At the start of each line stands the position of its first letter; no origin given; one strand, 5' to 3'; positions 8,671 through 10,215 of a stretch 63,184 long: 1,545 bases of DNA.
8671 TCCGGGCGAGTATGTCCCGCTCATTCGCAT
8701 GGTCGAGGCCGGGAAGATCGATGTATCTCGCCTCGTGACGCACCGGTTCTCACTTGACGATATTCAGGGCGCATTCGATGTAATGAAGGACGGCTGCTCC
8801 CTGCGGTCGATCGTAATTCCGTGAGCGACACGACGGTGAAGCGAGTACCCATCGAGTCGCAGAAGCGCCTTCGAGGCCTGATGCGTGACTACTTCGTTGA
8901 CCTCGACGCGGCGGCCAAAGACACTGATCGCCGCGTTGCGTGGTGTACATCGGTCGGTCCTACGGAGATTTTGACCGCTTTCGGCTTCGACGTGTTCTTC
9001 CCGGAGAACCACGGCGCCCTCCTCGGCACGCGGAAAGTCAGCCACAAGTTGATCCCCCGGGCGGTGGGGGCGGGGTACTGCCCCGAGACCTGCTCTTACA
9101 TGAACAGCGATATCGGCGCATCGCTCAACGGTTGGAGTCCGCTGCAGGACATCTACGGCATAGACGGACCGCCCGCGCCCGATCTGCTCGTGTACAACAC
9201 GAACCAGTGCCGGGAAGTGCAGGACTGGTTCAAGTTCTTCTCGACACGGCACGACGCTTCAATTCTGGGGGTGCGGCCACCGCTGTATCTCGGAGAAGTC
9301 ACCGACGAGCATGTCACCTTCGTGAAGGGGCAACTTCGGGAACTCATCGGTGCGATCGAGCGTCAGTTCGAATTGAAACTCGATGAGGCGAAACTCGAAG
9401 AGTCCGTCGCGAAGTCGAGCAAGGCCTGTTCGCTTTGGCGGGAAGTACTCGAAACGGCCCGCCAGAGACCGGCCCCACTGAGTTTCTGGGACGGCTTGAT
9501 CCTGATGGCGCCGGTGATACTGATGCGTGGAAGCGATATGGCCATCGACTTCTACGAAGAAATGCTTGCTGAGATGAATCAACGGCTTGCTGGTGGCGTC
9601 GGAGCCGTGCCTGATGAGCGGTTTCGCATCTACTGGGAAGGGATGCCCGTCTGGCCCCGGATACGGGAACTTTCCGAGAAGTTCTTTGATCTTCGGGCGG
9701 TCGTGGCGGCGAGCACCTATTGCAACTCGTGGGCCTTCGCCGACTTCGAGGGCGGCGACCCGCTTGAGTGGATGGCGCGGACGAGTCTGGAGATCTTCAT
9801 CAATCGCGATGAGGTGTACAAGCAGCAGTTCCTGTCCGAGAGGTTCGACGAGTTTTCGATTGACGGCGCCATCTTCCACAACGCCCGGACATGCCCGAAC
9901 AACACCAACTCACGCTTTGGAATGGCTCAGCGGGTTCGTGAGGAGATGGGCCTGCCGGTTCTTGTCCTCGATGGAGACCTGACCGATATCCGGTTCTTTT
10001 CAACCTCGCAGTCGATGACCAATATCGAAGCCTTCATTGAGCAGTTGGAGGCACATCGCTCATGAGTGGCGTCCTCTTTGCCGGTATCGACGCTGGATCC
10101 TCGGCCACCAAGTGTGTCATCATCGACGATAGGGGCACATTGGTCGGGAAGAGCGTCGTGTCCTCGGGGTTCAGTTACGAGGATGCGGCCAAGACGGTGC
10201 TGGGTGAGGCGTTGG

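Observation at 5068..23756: All-in-one, translationally coupled operon for anaerobic aromatic/alicyclic acyl-CoA degradation with non-canonical additions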

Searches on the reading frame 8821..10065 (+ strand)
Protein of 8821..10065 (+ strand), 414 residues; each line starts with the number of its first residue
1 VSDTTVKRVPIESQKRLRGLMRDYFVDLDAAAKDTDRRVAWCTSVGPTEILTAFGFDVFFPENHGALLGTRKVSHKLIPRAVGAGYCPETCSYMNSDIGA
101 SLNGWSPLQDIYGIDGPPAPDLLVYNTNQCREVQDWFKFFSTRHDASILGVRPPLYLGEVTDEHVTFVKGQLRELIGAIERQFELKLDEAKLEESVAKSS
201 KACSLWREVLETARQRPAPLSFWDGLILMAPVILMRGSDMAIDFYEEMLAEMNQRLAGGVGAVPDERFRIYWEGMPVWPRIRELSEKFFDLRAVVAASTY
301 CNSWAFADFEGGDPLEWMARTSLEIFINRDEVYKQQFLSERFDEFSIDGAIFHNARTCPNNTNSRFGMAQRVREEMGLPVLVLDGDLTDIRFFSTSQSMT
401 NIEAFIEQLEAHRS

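Call 5: search_protein_families(library=pfam, proteins=[window:8821-10065:+], max_evalue=0.001)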
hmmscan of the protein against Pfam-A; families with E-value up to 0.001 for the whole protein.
window:8821-10065:+ (414 aa): 1 family
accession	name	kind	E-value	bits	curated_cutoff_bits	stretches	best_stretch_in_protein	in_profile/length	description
PF06050.19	HGD-D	-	5.6e-59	200.9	28.4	1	45-409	3-342/342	2-hydroxyglutaryl-CoA dehydratase, D-component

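Call 7: search_protein_families(library=ncbifam, proteins=[window:8821-10065:+], max_evalue=0.00001)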
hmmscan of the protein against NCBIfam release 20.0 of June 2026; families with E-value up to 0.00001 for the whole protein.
window:8821-10065:+ (414 aa): 4 families
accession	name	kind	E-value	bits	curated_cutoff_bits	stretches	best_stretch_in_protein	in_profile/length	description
NF052455.1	HyiscapDhHadB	equivalog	1.3e-56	192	750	1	14-412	5-397/398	(R)-2-hydroxyisocaproyl-CoA dehydratase subunit alpha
TIGR02260.1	benz_CoA_red_B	equivalog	1.4e-40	139.2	486.55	1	27-406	20-410/413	benzoyl-CoA reductase subunit B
TIGR03191.1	benz_CoA_bzdO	equivalog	8.7e-25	87.8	448.6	1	30-284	24-276/430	benzoyl-CoA reductase, bzd-type, subunit O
NF040772.1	double_cubane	equivalog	7.7e-15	54.8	350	1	162-409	123-372/372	double-cubane-cluster-containing anaerobic reductase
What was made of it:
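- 8821..10065 (+): G5: lone HGD-D protein resembling the alpha (substrate-binding) subunit of 2-hydroxyacyl-CoA dehydratases. No beta partner lies next to it. HadB scores 192 bits, BcrB 139 and BzdO 88 (call 7).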

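Call 16: search_solved_structures(query=window:8821-10065:+, max_evalue=0.001)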
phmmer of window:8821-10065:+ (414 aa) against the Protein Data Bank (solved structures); distinct sequences matched with E-value up to 0.001: 3.
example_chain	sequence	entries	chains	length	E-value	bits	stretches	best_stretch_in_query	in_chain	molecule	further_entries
3o3m_A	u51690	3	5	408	1.4e-44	156.1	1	21-412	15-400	alpha subunit 2-hydroxyisocaproyl-CoA dehydratase | alpha-subunit 2-hydroxyisocaproyl-CoA dehydratase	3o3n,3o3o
9g87_A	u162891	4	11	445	1e-30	110.4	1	20-413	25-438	3-methylbenzoyl-CoA reductase beta subunit MbdO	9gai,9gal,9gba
8s02_A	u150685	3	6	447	5.3e-22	81.7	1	19-282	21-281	BzdO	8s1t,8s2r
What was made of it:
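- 8821..10065 (+): In the PDB, HadB scores 156 bits and MbdO 110 (call 16).
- On 2-Hydroxyacyl-CoA dehydratase with activator (for G5/G6): HadB is the best family and the best PDB match (calls 7, 16), although it scores 192 bits against an equivalog cut-off of 750.
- G5 is closer to HadB than to any reductase B subunit (calls 7, 16).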

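Call 45: find_homologous_proteins(query=window:8821-10065:+, max_evalue=1e-20)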
Query window:8821-10065:+ (414 aa): 6112 proteins with E <= 1e-20 among 8000 candidates; the best 120 are listed.
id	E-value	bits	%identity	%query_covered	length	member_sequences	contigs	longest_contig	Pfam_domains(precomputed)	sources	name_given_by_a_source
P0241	1.5e-270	915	100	95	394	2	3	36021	PF06050.20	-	-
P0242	1.7e-257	872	90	100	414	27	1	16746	PF06050.20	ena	-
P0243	2.1e-233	793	82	98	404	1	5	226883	PF06050.20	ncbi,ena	-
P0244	1.6e-223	760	76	100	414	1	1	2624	PF06050.20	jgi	jgi:benzoyl-CoA reductase/2-hydroxyglutaryl-CoA dehydratase subunit BcrC/BadD/HgdB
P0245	2.7e-221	753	76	100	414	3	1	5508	PF06050.20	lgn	-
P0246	2.8e-221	753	77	100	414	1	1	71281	PF06050.20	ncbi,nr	ncbi:MAG: 2-hydroxyacyl-CoA dehydratase [Planctomycetes bacterium]|nr:2-hydroxyacyl-CoA dehydratase 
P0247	1.2e-220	751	76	100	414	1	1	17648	PF06050.20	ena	-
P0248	1.5e-217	741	77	98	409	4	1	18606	PF06050.20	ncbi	ncbi:MAG: 2-hydroxyacyl-CoA dehydratase subunit D [Planctomycetota bacterium]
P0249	2.1e-216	737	75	100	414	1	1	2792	PF06050.20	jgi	-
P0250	7.6e-211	719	72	100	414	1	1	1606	PF06050.20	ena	-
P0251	1.0e-210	718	72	100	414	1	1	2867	PF06050.20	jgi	jgi:benzoyl-CoA reductase/2-hydroxyglutaryl-CoA dehydratase subunit BcrC/BadD/HgdB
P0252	1.3e-210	718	73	100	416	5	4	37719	PF06050.20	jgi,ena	-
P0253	3.6e-209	713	72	100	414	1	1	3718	PF06050.20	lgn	-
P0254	7.4e-209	712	72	100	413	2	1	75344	PF06050.20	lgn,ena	-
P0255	7.8e-209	712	72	99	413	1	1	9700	PF06050.20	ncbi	-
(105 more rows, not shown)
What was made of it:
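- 8821..10065 (+): The best 120 homologues that carry a source name are all Planctomycetota, Phycisphaerae or Phycisphaerales (call 45).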
